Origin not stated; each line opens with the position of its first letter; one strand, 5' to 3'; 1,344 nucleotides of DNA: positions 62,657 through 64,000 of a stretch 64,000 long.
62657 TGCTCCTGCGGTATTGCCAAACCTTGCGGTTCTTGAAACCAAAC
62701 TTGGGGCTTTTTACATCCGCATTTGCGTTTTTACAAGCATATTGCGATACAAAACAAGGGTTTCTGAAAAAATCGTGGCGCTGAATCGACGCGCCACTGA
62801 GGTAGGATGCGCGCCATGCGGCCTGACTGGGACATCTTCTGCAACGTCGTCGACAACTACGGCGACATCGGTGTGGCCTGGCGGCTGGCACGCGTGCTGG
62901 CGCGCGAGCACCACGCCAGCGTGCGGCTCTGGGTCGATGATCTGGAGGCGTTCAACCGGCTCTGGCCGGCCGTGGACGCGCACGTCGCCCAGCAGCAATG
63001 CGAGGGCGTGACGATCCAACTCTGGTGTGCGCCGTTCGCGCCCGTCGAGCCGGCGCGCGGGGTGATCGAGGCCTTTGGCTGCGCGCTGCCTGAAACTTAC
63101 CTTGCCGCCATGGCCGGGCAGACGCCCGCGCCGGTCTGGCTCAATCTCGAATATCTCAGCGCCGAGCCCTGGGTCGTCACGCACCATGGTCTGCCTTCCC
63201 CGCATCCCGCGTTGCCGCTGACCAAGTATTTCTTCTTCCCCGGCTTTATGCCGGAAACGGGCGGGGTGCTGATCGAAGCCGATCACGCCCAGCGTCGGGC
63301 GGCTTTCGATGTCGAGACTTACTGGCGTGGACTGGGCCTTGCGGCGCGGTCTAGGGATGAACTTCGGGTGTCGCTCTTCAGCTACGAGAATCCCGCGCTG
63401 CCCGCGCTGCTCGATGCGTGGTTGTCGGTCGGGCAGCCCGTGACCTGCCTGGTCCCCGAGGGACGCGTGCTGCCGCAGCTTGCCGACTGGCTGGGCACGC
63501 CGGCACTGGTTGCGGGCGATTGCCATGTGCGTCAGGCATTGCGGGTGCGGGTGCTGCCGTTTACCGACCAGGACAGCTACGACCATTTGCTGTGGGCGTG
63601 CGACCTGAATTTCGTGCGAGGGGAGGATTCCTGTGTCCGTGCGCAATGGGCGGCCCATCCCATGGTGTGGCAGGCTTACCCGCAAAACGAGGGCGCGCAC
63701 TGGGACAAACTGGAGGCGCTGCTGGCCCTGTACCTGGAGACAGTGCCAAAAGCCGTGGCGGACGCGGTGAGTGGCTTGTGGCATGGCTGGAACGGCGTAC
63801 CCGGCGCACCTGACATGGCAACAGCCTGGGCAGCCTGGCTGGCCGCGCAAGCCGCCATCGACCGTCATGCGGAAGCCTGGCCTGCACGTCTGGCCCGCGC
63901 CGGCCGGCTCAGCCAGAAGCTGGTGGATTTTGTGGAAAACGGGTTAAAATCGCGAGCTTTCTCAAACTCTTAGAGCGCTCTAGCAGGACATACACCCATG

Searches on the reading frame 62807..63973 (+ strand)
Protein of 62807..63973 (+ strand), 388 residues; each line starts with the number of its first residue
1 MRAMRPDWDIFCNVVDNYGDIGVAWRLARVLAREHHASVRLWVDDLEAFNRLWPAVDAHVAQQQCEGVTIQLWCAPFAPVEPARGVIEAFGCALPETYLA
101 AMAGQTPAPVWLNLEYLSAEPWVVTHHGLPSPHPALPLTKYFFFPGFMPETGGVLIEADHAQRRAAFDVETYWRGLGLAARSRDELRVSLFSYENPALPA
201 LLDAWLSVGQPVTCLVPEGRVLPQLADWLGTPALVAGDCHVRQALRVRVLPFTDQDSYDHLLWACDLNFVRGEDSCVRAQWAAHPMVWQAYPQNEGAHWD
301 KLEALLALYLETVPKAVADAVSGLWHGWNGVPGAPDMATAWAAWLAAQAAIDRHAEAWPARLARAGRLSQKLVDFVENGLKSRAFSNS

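Call 84: search_protein_families(library=pfam, proteins=[window:62807-63973:+], max_evalue=0.001)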
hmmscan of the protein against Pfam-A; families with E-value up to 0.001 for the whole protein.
window:62807-63973:+ (388 aa): 1 family
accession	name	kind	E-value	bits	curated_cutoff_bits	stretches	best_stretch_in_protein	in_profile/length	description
PF10093.14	EarP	-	3e-148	494.3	25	1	8-377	1-372/372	Elongation-Factor P (EF-P) rhamnosyltransferase EarP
